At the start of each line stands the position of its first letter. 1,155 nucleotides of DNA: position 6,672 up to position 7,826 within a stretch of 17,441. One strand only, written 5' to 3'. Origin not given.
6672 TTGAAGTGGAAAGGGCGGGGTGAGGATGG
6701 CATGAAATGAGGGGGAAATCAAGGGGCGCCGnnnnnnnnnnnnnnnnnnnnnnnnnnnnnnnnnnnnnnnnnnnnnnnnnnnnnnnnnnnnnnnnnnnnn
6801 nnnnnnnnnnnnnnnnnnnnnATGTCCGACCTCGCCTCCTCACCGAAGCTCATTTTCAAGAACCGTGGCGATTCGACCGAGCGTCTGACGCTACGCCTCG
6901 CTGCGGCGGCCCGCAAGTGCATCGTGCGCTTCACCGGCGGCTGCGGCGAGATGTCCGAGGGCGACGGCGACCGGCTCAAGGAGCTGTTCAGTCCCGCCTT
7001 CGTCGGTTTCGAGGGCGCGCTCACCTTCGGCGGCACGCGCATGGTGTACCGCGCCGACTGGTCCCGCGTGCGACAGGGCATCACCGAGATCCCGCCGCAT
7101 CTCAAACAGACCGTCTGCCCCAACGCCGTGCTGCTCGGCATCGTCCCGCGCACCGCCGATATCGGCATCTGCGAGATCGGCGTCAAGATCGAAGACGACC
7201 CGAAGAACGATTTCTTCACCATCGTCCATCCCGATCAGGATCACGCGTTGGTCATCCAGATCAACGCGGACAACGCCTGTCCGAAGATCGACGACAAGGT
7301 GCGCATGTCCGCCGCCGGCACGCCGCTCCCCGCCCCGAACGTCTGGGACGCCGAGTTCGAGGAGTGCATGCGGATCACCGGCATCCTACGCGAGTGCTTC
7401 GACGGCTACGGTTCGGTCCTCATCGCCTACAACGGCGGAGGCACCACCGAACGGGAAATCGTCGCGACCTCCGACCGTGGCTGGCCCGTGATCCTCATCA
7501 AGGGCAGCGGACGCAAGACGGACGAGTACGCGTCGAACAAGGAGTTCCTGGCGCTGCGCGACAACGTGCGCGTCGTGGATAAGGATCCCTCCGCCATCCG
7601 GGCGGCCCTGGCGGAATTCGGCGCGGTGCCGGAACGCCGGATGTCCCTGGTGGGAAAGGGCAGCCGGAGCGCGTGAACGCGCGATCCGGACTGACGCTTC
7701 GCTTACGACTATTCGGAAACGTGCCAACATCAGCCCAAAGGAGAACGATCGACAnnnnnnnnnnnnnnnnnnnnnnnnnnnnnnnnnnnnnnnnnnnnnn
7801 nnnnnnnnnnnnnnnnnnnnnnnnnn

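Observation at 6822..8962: Tandem paralogous LOG/SLOG-fold proteins followed by an RHH regulator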

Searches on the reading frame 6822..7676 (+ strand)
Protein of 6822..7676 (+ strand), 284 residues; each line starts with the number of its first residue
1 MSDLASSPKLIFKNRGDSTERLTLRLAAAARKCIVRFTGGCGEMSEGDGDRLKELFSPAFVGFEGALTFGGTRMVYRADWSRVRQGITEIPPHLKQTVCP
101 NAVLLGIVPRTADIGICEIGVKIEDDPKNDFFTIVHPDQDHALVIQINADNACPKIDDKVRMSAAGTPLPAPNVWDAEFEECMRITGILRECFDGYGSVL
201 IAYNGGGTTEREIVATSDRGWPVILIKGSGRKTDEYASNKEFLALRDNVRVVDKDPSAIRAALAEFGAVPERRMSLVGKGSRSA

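Call 4: search_protein_families(library=pfam, proteins=[window:6822-7676:+], max_evalue=0.1)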
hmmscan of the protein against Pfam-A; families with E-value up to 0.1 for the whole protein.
window:6822-7676:+ (284 aa): 1 family
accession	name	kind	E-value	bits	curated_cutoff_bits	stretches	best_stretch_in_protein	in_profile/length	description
PF18171.6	LSDAT_prok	-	2.5e-05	24.1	25.4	1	181-240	108-167/195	SLOG in TRPM, prokaryote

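Call 6: search_protein_families(library=padloc, proteins=[window:6822-7676:+], max_evalue=0.1)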
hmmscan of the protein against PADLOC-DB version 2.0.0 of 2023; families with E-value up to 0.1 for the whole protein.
window:6822-7676:+ (284 aa): 0 families

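Call 7: search_protein_families(library=ncbifam, proteins=[window:6822-7676:+], max_evalue=0.1)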
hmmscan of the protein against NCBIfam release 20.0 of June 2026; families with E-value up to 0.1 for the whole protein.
window:6822-7676:+ (284 aa): 0 families

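Call 25: find_homologous_proteins(query=window:6822-7676:+)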
Query window:6822-7676:+ (284 aa): 73 proteins with E <= 0.001 among 8000 candidates.
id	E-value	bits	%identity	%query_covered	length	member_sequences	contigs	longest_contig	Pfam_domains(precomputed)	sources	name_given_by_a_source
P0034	4.9e-189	644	100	100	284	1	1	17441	-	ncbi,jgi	ncbi:MAG: hypothetical protein RLZZ324_323 [Candidatus Parcubacteria bacterium]|jgi:hypothetical pro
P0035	2.3e-88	314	54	95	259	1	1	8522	PF18171.7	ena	-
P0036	3.7e-76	274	49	99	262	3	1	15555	PF18171.7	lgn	-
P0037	5.9e-76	273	49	99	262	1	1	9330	PF18171.7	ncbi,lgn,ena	-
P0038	6.3e-76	273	49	95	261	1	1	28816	PF18171.7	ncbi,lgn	-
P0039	7.5e-76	273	49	96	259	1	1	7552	PF18171.7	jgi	-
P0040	2.9e-74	268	47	99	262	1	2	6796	PF18171.7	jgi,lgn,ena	-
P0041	6.5e-74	266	49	95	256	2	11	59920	PF18171.7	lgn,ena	-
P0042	9.0e-74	266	46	98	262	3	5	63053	PF18171.7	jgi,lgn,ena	-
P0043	1.3e-73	265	48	98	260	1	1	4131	PF18171.7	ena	-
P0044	2.8e-72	261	48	100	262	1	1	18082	PF18171.7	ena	-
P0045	5.8e-71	257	48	95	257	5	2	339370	PF18171.7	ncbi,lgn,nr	ncbi:MAG: hypothetical protein NTX72_01740 [Candidatus Uhrbacteria bacterium]|nr:hypothetical protei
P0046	1.7e-70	255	48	94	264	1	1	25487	PF18171.7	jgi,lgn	jgi:hypothetical protein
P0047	2.3e-70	255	49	90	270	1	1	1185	PF18171.7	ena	-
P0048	2.6e-69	251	46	96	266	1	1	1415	PF18171.7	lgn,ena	-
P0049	4.4e-69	251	48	93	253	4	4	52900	PF18171.7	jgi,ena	jgi:hypothetical protein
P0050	3.2e-67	245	47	95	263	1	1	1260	PF18171.7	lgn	-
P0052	6.2e-67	244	45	97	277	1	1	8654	PF18171.7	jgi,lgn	jgi:hypothetical protein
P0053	7.3e-67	243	44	98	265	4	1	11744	PF18171.7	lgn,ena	-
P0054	1.5e-66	242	44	96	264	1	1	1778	PF18171.7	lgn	-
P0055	3.9e-66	241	44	95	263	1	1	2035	PF18171.7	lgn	-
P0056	6.8e-66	240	47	95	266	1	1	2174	PF18171.7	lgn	-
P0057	8.7e-65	237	42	98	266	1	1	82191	-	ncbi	-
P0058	7.4e-64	233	45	95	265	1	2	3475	PF18171.7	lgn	-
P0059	8.7e-64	233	44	95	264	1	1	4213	PF18171.7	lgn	-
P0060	9.7e-64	233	44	100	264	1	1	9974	PF18171.7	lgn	-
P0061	1.1e-63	233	44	94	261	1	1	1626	PF18171.7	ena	-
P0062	1.1e-63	233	44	96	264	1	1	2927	PF18171.7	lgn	-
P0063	7.9e-63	230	45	96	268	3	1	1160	PF18171.7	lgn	-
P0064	1.3e-62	229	43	96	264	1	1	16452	PF18171.7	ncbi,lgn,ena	-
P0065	2.4e-62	228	45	94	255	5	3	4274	PF18171.7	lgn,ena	-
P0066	1.5e-61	226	44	96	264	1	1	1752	PF18171.7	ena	-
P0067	3.9e-61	225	43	92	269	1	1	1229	PF18171.7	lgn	-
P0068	7.9e-61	224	46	87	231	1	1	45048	PF18171.7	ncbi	-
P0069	3.1e-59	218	42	96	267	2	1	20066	PF18171.7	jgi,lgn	jgi:hypothetical protein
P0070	4.5e-59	218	44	95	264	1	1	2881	PF18171.7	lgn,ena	-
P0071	1.2e-58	216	43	100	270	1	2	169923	PF18171.7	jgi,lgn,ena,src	-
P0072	1.4e-58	216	44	92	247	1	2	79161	PF18171.7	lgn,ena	-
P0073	1.5e-58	216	42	93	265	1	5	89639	-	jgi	-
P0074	1.2e-57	213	43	91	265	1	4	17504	PF18171.7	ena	-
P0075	3.8e-57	211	43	97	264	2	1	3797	PF18171.7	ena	-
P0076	6.2e-57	211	42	96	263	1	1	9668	PF18171.7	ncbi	ncbi:hypothetical protein ACFL16_02545 [Patescibacteria group bacterium]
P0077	6.6e-57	211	44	95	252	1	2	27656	PF18171.7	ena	-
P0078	7.8e-57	210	41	95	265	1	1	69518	PF18171.7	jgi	jgi:hypothetical protein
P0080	2.2e-55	206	40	97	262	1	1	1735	PF18171.7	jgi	jgi:hypothetical protein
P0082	3.4e-54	202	42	96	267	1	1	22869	PF18171.7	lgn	-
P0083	6.1e-53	198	43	94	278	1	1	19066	PF18171.7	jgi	jgi:hypothetical protein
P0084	1.6e-50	190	40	96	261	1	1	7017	PF18171.7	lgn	-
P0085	2.6e-50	189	44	93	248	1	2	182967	PF18171.7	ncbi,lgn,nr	ncbi:MAG: hypothetical protein HY369_05120 [Candidatus Aenigmarchaeota archaeon]|nr:hypothetical pro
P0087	3.1e-47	179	40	82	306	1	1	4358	PF18171.7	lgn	-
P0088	3.3e-47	179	39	96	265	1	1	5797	PF18171.7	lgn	-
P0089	1.5e-46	177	38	93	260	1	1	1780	PF18171.7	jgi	-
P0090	5.7e-46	175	39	98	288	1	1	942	PF18171.7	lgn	-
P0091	1.3e-43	167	39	88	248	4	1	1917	PF18171.7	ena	-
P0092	1.4e-43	167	41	88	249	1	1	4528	PF18171.7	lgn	-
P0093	3.5e-43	166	42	86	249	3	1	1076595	PF18171.7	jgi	jgi:hypothetical protein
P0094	4.5e-43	165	41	86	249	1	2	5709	PF18171.7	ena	-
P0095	1.7e-42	163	38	92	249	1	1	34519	PF18171.7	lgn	-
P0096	2.0e-42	163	41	88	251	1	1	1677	PF18171.7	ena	-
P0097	2.2e-42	163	39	92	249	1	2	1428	PF18171.7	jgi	-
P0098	2.2e-42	163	39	88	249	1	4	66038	PF18171.7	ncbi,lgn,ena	-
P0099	5.9e-42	162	38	88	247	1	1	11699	PF18171.7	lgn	-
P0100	7.5e-41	158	40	88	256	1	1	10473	PF18171.7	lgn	-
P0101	5.9e-40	155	37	93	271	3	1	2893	PF18171.7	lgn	-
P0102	1.7e-39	154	39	86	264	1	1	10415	PF18171.7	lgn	-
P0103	4.0e-38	149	34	95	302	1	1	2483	PF18171.7,PF18139.8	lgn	-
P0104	6.8e-36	142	40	75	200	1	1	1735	PF18171.7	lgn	-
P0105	9.0e-35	138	36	89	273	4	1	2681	PF18171.7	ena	-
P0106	5.8e-26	109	34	95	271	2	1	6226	PF18171.7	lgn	-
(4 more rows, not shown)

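Call 30: find_encoding_contigs(protein=P0093, flank=8000, max_places=1)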
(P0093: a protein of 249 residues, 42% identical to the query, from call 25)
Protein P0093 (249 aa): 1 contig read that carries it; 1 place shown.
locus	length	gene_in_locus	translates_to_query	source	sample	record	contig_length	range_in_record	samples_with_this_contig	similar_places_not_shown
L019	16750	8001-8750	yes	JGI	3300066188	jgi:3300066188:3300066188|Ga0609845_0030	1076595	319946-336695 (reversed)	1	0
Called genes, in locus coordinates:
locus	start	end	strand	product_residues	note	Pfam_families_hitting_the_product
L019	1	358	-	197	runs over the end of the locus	-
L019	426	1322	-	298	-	PF13671:AAA_33 (faint), PF01715:IPPT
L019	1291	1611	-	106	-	PF01035:DNA_binding_1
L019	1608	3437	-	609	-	PF07973:tRNA_SAD, PF00587:tRNA-synt_2b, PF03129:HGTP_anticodon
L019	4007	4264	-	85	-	-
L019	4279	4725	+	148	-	PF22811:Zn_ribbon_NrdR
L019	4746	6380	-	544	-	-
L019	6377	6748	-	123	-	-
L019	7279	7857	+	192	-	PF00583:Acetyltransf_1, PF13673:Acetyltransf_10, PF13508:Acetyltransf_7, PF08445:FR47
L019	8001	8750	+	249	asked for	PF18171:LSDAT_prok (faint)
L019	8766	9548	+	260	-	-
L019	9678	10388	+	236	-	PF03358:FMN_red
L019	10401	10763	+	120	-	PF04120:Iron_permease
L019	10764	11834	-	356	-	PF13623:SurA_N_2 (weak), PF13624:SurA_N_3, PF13145:Rotamase_2 (weak), PF13616:Rotamase_3 (weak), PF00639:Rotamase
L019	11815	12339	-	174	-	PF03703:bPH_2 (weak)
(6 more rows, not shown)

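Call 31: find_encoding_contigs(protein=P0071, flank=8000, max_places=1)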
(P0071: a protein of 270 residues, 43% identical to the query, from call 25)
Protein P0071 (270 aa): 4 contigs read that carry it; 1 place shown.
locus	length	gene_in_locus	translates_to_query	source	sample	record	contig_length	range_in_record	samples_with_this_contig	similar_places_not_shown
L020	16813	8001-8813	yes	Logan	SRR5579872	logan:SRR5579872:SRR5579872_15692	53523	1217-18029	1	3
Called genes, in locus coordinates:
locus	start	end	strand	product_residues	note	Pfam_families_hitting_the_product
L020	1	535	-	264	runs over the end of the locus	PF17210:SdrD_B (faint), PF17802:SpaA (faint), PF13620:CarboxypepD_reg, PF13715:CarbopepD_reg_2, PF08400:phage_tail_N (weak), PF13620:CarboxypepD_reg (weak)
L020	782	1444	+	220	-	-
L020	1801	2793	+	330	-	-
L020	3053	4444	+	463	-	PF00232:Glyco_hydro_1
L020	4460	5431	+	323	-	-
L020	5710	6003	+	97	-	PF00313:CSD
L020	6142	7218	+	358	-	PF00487:FA_desaturase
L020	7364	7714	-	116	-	-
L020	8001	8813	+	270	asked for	PF18171:LSDAT_prok (weak)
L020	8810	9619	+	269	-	PF18171:LSDAT_prok (weak)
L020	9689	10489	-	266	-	PF01177:Asp_Glu_race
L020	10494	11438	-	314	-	PF01244:Peptidase_M19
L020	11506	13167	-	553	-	-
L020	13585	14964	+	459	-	PF18914:DUF5666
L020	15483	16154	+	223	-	-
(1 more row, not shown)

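Call 32: find_encoding_contigs(protein=P0057, flank=8000, max_places=1)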
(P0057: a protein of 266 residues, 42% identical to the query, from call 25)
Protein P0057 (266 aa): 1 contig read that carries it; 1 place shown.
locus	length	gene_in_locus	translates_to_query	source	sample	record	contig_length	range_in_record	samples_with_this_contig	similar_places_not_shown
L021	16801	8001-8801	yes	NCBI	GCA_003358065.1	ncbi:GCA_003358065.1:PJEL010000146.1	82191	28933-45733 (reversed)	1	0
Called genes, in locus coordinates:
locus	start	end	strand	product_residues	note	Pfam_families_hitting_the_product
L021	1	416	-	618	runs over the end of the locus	PF25448:DUF7897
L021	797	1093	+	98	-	-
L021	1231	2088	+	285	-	-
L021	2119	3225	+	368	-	-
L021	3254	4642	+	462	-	PF00709:Adenylsucc_synt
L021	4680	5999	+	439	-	-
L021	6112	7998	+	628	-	-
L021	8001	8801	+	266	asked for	-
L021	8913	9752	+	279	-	PF18171:LSDAT_prok (faint)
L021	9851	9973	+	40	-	-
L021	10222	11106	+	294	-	PF03690:MYG1_exonuc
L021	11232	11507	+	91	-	-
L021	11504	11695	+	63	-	-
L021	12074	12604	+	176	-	PF00583:Acetyltransf_1, PF13508:Acetyltransf_7 (weak)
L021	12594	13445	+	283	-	PF24827:AstE_AspA_cat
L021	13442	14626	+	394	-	PF00152:tRNA-synt_2, PF13393:tRNA-synt_His, PF01409:tRNA-synt_2d, PF00587:tRNA-synt_2b, PF03129:HGTP_anticodon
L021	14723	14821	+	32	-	-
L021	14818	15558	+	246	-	PF02498:Bro-N (weak)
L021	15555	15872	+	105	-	-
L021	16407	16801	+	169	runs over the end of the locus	-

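Call 51: predict_structure(alignment_id=A4)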
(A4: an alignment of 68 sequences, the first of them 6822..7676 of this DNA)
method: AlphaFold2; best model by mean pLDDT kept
length: 284 residues; sequences in the alignment: 68
mean_pLDDT: 92.6   pTM: 0.90
mean pLDDT of the five models: 92.6, 92.5, 92.0, 92.0, 91.8
residues with pLDDT >= 90: 226; 70-90: 40; 50-70: 16; < 50: 2
segments of 3 or more residues with pLDDT < 50: none
pLDDT, mean of each block of 10 residues (from residue 1): 73 93 96 97 85 97 98 97 96 98 98 95 96 97 94 72 72 90 97 97 96 97 97 97 98 98 98 84 68
secondary structure, 60 per line:
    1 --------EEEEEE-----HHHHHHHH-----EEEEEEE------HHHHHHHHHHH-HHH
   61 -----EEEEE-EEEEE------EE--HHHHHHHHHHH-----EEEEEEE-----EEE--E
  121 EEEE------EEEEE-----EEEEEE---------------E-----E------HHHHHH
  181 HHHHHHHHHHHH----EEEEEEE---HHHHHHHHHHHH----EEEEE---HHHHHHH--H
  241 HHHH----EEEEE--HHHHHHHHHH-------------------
elements in order: E9-14 H20-27 E33-39 H46-56 E66-70 E72-76 H87-97 E103-109 E115-117 E120-124 E131-135 E141-146 H175-192 E197-203 H207-218 E223-227 H231-237 H240-244 E249-253 H256-265

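Call 87: find_encoding_contigs(protein=P0073, flank=7000, max_places=1)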
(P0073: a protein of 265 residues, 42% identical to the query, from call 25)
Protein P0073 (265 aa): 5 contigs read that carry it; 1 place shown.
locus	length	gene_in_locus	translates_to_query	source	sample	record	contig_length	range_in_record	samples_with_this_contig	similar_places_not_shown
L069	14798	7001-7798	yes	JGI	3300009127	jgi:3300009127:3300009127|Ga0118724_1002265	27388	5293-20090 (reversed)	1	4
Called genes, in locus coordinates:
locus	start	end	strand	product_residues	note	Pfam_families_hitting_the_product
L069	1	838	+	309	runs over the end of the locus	PF13672:PP2C_2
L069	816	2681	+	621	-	-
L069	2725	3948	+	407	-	-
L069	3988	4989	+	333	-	-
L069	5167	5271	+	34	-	-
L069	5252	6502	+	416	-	PF17767:NAPRTase_N, PF04095:NAPRTase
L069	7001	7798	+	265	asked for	-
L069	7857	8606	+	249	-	PF18171:LSDAT_prok (weak)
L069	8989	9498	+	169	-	PF00886:Ribosomal_S16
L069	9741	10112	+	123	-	PF00312:Ribosomal_S15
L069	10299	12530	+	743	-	PF01138:RNase_PH, PF03725:RNase_PH_C, PF03726:PNPase (weak), PF01138:RNase_PH, PF00013:KH_1, PF00575:S1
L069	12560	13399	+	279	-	-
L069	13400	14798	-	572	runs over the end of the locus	PF01726:LexA_DNA_bind, PF00717:Peptidase_S24, PF00145:DNA_methylase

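Call 88: find_encoding_contigs(protein=P0078, flank=7000, max_places=1)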
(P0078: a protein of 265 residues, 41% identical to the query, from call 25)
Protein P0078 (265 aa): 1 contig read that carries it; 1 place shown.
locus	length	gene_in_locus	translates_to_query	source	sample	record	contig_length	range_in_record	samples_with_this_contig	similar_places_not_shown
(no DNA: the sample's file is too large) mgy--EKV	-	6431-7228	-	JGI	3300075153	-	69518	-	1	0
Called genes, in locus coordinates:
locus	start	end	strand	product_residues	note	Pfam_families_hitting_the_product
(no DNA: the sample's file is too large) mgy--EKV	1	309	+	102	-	?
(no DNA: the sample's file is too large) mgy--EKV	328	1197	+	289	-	-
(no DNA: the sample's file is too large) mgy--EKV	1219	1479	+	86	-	-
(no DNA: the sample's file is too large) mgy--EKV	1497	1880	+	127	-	-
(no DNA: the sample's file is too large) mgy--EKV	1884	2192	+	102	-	-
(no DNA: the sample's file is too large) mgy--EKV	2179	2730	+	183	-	-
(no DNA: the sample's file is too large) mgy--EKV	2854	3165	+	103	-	-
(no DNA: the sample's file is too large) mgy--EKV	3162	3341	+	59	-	-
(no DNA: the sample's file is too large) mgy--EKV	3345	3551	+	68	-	PF06114:Peptidase_M78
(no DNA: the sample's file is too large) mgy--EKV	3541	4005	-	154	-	-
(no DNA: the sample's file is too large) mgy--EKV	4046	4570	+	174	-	-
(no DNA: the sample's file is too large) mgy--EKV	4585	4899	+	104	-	-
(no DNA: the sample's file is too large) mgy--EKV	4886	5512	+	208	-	PF02223:Thymidylate_kin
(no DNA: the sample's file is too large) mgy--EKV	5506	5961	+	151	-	PF03975:CheD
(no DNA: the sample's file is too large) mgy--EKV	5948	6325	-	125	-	-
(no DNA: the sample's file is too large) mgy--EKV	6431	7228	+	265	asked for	PF18171:LSDAT_prok (weak)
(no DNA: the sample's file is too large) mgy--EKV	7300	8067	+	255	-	PF18171:LSDAT_prok (weak)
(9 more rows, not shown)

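Call 89: find_encoding_contigs(protein=P0098, flank=7000, max_places=1)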
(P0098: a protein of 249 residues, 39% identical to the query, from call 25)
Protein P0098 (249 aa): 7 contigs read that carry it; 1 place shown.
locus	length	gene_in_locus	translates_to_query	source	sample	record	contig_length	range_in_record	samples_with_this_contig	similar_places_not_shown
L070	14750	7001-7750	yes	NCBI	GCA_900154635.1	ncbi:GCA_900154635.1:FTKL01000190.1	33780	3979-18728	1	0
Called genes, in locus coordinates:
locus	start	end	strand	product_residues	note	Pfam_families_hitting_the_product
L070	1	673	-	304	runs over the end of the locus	PF01745:IPT (faint), PF13671:AAA_33 (faint), PF01715:IPPT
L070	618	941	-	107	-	PF01035:DNA_binding_1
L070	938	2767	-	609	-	PF07973:tRNA_SAD, PF00587:tRNA-synt_2b, PF03129:HGTP_anticodon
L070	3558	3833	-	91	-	-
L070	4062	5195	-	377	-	-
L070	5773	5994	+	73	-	-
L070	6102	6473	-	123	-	-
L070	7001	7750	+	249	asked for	PF18171:LSDAT_prok (weak)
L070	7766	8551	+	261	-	PF18171:LSDAT_prok (faint)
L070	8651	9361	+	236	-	PF03358:FMN_red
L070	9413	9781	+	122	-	PF04120:Iron_permease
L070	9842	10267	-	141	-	-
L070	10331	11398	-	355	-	PF13623:SurA_N_2 (weak), PF13624:SurA_N_3, PF13145:Rotamase_2, PF13616:Rotamase_3 (weak), PF00639:Rotamase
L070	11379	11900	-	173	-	-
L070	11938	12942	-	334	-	PF05368:NmrA (weak), PF01073:3Beta_HSD, PF01370:Epimerase, PF02719:Polysacc_synt_2, PF03721:UDPG_MGDP_dh_N (faint), PF04321:RmlD_sub_bind, PF13460:NAD_binding_10, PF16363:GDP_Man_Dehyd, +1 more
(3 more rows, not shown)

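Call 91: search_protein_families(library=ncbifam, proteins=[L069:2725-3948:+, L069:3988-4989:+, L069:816-2681:+], max_evalue=0.01)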
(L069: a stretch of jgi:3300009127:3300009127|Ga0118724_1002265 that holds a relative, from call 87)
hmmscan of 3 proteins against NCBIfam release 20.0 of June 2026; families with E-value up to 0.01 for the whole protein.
L069:2725-3948:+ (407 aa): 0 families

L069:3988-4989:+ (333 aa): 1 family
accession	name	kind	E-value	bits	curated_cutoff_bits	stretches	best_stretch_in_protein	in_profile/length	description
TIGR03436.1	acidobact_VWFA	subfamily_domain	0.0013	18.3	81.25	1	6-195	39-201/324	VWA domain-containing protein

L069:816-2681:+ (621 aa): 0 families
